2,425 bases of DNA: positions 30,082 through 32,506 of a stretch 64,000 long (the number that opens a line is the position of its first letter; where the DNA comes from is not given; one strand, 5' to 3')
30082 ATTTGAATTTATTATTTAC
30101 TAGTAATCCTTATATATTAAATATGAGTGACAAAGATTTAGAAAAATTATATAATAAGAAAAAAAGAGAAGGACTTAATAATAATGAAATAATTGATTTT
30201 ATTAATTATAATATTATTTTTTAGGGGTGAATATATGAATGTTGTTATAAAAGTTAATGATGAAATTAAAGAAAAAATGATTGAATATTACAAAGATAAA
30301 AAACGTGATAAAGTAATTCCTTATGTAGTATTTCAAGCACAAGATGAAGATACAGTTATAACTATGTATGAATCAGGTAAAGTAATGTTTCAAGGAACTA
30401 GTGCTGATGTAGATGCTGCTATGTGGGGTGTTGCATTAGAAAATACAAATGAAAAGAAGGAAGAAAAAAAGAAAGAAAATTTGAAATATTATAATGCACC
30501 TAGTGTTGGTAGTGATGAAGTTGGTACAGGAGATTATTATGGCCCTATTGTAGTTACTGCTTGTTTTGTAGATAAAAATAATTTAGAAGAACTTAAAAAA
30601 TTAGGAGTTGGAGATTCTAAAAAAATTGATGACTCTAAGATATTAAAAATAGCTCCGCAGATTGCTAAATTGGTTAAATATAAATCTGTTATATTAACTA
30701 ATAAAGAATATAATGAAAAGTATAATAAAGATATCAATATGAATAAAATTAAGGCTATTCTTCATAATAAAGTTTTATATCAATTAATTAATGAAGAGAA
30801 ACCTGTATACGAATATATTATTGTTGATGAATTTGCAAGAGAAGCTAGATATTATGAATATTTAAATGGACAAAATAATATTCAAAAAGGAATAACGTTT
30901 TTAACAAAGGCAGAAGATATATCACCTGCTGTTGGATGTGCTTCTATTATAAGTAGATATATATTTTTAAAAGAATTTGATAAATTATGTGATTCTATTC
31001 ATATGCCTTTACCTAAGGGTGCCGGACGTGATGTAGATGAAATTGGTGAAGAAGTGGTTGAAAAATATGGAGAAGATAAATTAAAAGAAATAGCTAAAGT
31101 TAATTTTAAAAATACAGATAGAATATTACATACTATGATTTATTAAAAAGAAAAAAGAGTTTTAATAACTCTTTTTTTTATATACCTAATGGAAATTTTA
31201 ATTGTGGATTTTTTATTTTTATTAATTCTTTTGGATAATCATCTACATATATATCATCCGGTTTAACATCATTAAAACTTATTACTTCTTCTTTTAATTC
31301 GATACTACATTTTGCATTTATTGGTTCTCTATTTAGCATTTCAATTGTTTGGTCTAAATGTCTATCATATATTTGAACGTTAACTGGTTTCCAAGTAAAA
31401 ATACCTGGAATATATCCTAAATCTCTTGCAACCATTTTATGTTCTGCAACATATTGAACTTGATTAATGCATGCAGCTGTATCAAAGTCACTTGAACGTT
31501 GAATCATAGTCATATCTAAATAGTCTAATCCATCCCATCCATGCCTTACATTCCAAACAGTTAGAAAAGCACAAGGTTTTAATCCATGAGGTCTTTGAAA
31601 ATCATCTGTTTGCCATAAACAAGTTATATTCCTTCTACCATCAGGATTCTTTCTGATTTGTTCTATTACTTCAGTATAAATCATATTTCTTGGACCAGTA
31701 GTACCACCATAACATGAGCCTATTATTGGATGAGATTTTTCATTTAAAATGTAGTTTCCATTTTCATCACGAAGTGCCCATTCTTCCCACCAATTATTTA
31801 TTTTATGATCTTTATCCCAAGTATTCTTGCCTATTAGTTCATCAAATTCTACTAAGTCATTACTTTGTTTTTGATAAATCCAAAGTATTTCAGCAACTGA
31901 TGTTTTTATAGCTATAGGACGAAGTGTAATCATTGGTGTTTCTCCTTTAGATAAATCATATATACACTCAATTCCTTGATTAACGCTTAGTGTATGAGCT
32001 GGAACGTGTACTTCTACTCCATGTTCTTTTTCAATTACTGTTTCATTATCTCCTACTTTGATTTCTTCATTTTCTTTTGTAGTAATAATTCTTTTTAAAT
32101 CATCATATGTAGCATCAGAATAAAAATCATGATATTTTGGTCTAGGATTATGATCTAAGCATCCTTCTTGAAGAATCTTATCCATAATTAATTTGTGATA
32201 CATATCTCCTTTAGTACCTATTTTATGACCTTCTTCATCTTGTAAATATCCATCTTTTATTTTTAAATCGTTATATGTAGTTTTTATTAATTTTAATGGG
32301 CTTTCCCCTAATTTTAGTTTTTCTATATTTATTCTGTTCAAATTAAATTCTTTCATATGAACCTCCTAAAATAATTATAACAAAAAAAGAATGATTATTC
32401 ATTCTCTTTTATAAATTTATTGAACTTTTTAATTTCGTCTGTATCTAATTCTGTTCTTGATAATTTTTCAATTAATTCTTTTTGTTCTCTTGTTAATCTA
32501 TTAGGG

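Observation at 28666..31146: Two adjacent mTERF-like repeat proteins co-transcribed with RNase HIII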

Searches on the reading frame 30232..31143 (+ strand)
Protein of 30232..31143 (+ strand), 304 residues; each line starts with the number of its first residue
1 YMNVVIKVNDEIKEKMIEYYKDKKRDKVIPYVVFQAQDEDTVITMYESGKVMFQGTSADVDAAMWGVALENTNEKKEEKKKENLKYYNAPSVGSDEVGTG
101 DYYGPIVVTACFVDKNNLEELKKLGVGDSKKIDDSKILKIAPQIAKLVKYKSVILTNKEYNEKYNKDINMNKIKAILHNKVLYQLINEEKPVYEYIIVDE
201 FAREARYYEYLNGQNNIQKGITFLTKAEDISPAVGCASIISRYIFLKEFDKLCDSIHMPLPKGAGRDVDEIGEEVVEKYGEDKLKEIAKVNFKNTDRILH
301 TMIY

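Call 3: search_protein_families(library=pfam, proteins=[window:30232-31143:+], max_evalue=1)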
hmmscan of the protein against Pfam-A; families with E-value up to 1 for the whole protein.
window:30232-31143:+ (304 aa): 7 families
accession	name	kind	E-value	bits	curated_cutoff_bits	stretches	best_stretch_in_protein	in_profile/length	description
PF01351.25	RNase_HII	-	2e-40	139.3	25.8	1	92-295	1-199/199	Ribonuclease HII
PF11858.14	DUF3378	-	2e-20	73.2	27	1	3-77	1-75/76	Domain of unknown function (DUF3378)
PF00352.27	TBP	-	0.034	14.4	22.9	1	26-58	35-67/85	Transcription factor TFIID (or TATA-binding protein, TBP)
PF13667.11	ThiC-associated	-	0.04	14.2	27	1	47-86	4-46/81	ThiC-associated domain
PF15935.10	RnlA_toxin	-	0.093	13.4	27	1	9-57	25-71/87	RNase LS, bacterial toxin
PF21525.2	Nlp36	-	0.55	10.6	27.3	1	100-113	7-20/49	Neuropeptide-like peptide 36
PF10466.14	Inhibitor_I34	-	0.71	11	25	1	38-85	4-51/69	Saccharopepsin inhibitor I34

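Call 39: search_protein_families(library=ncbifam, proteins=[window:30235-31143:+], max_evalue=0.1)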
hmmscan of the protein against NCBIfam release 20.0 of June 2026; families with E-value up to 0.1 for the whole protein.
window:30235-31143:+ (303 aa): 8 families
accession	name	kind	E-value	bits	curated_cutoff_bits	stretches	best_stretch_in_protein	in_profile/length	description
TIGR00716.1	rnhC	equivalog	3e-67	226.9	161.2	1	4-293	1-284/284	ribonuclease HIII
TIGR00729.1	TIGR00729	equivalog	5.2e-18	65.9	123.3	1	91-284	2-192/207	ribonuclease HII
NF010537.0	PRK13925.1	equivalog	7e-11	42.1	252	1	79-148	8-70/200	ribonuclease HII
NF000595.1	PRK00015.1-3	equivalog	1.1e-09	38.5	167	1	91-241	5-134/188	ribonuclease HII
NF000594.1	PRK00015.1-1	equivalog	1.5e-08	34.6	243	1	59-204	32-173/251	ribonuclease HII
NF000600.1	PRK00015.2-4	equivalog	2e-08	34.1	364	1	88-165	28-104/212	ribonuclease HII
NF000598.1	PRK00015.2-2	equivalog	7.9e-06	25.7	273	1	89-163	21-95/203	ribonuclease HII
NF000596.1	PRK00015.1-4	equivalog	0.0007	19.5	251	1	91-158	3-64/186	ribonuclease HII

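Call 40: search_protein_families(library=padloc, proteins=[window:30235-31143:+], max_evalue=0.1)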
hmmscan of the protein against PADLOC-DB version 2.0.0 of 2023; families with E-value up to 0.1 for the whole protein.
window:30235-31143:+ (303 aa): 0 families

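Call 41: search_solved_structures(query=window:30235-31143:+, show_alignments=1)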
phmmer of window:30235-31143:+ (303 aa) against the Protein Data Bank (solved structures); distinct sequences matched with E-value up to 0.001: 13.
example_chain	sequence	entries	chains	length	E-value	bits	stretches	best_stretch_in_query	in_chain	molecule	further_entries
2d0a_A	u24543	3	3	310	5.1e-61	209.8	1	2-298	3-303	ribonuclease HIII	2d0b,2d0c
3asm_A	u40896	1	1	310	3.5e-60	207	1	2-298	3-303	Ribonuclease HIII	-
4py5_A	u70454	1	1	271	1.9e-20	76.6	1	6-263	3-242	Ribonuclease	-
3vn5_A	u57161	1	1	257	3e-15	59.6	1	70-273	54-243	Ribonuclease HIII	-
1eke_A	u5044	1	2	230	2e-09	40.5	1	91-299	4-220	RIBONUCLEASE HII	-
2dfe_A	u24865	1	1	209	2.1e-09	40.4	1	91-253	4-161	Ribonuclease HII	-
2dff_A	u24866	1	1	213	2.2e-09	40.3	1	91-253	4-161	Ribonuclease HII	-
1io2_A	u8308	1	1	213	2.6e-09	40.1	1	91-252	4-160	RIBONUCLEASE HII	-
2dfh_A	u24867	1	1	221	2.8e-09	40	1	91-253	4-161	Ribonuclease HII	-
1x1p_A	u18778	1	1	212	2.9e-09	40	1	91-252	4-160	Ribonuclease HII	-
1uax_A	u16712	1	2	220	2e-08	37.2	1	91-253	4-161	Ribonuclease HII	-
3p83_D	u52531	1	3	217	1.3e-06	31.3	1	91-254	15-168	Ribonuclease HII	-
1i39_A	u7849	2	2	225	1.3e-06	31.2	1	91-254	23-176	RIBONUCLEASE HII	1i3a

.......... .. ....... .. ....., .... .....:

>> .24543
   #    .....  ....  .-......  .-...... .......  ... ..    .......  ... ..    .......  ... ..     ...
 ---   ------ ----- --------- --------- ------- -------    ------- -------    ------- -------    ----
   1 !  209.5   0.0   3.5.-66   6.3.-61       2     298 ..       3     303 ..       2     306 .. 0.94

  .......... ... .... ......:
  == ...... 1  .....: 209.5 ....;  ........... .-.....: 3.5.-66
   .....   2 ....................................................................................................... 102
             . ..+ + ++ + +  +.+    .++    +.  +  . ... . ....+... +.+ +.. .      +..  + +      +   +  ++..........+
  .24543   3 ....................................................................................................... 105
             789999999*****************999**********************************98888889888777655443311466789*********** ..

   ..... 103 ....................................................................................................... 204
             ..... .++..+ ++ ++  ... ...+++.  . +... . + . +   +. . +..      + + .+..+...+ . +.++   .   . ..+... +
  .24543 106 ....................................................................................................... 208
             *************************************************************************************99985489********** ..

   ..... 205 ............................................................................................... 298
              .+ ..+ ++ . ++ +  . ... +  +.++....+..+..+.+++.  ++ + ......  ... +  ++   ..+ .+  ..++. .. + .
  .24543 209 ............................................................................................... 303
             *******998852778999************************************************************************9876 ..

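Call 42: find_homologous_proteins(query=window:30235-31143:+, max_evalue=1e-20)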
Query window:30235-31143:+ (303 aa): 7999 proteins with E <= 1e-20 among 8000 candidates; the best 120 are listed.
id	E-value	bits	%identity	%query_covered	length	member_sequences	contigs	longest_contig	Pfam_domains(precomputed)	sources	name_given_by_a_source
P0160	1.8e-193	659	100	100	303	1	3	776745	PF01351.26,PF11858.15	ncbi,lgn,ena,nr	ncbi:MAG: ribonuclease HIII [Bacilli bacterium]|nr:ribonuclease HIII [Bacilli bacterium]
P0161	7.2e-192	654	99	100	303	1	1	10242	PF01351.26,PF11858.15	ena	-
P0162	6.9e-176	602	91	100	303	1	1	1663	PF01351.26,PF11858.15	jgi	jgi:ribonuclease HIII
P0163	8.4e-176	601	91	100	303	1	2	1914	PF01351.26,PF11858.15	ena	-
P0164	8.5e-176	601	91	100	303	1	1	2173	PF01351.26,PF11858.15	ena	-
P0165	2.9e-175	600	91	100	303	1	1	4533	PF01351.26,PF11858.15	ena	-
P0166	5.1e-175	599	90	100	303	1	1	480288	PF01351.26,PF11858.15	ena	-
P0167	1.4e-174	597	91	100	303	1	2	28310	PF01351.26,PF11858.15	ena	-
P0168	4.1e-174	596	90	100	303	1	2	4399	PF01351.26,PF11858.15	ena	-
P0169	5.6e-174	595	90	100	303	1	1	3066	PF01351.26,PF11858.15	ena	-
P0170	5.8e-174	595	90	100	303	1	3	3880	PF01351.26,PF11858.15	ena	-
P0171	1.6e-173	594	90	100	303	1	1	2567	PF01351.26,PF11858.15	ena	-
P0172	2.0e-173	593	89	100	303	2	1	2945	PF01351.26,PF11858.15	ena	-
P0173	2.8e-173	593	90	100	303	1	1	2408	PF01351.26,PF11858.15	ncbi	-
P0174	2.9e-173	593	90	100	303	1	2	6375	PF01351.26,PF11858.15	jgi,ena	-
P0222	1.1e-165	568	84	100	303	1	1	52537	PF01351.26,PF11858.15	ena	-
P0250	1.5e-164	564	83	100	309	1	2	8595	PF01351.26,PF11858.15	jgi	-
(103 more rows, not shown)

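Call 85: find_encoding_contigs(protein=P0250, flank=4000, max_places=2)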
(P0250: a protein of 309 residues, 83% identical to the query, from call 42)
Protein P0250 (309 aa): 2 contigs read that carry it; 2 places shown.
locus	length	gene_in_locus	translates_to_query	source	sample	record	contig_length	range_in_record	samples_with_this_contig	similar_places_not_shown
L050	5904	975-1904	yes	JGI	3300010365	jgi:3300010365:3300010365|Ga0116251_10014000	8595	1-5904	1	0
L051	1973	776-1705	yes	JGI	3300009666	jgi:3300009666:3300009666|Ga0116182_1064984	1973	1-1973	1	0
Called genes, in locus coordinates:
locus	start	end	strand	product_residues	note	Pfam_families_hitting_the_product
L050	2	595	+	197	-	PF02536:mTERF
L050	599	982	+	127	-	-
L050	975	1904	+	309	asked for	PF11858:DUF3378, PF01351:RNase_HII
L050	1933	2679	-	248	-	PF06161:DUF975, PF13240:Zn_Ribbon_1 (weak)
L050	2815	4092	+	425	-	PF01476:LysM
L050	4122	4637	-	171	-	PF00186:DHFR_1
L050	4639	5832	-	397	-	PF00303:Thymidylat_synt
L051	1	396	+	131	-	?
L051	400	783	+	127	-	-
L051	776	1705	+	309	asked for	PF11858:DUF3378, PF01351:RNase_HII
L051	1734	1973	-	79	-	?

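Call 86: find_encoding_contigs(protein=P0222, flank=4000, max_places=1)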
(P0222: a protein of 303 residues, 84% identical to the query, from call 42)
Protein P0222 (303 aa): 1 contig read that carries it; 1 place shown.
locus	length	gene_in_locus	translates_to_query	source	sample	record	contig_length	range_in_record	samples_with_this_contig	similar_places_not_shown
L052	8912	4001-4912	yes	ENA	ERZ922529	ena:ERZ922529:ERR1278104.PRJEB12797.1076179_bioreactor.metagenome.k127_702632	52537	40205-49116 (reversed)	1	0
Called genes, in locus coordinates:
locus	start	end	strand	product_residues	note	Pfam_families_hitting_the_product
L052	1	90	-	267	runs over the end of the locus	-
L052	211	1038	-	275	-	PF13240:Zn_Ribbon_1 (weak)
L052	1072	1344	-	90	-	PF13240:Zn_Ribbon_1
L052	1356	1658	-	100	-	PF00085:Thioredoxin, PF13098:Thioredoxin_2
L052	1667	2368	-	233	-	PF02674:Colicin_V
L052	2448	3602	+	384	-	-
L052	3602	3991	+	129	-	PF02536:mTERF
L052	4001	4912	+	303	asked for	PF11858:DUF3378, PF01351:RNase_HII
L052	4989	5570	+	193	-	-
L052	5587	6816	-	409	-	-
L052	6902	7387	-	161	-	PF00186:DHFR_1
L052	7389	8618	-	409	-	PF00303:Thymidylat_synt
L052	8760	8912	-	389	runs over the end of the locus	PF00226:DnaJ, PF01556:DnaJ_C, PF00684:DnaJ_CXXCXGXG, PF27659:CHP02642 (weak)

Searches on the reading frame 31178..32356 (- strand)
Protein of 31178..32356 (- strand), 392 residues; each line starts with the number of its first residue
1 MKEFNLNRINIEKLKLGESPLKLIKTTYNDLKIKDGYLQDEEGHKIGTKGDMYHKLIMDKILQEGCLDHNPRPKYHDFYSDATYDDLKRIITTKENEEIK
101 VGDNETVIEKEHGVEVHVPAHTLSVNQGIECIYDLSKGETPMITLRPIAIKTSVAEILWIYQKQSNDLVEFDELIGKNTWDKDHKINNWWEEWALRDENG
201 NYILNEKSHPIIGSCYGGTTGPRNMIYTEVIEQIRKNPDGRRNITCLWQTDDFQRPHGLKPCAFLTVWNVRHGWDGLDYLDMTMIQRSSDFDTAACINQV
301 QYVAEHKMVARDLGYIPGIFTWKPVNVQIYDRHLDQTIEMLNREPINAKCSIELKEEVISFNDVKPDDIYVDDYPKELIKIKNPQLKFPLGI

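Call 3: search_protein_families(library=pfam, proteins=[window:31178-32356:-], max_evalue=1)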
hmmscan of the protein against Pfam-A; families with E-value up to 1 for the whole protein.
window:31178-32356:- (392 aa): 2 families
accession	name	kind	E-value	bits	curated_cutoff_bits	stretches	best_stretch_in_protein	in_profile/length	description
PF00303.24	Thymidylat_synt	-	2e-43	148.9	24.3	1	122-376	25-256/266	Thymidylate synthase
PF24799.1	Paxt-1_C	-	0.13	12.2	27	1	344-383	76-115/191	Partner of xrn-2 protein 1-like, C-terminal domain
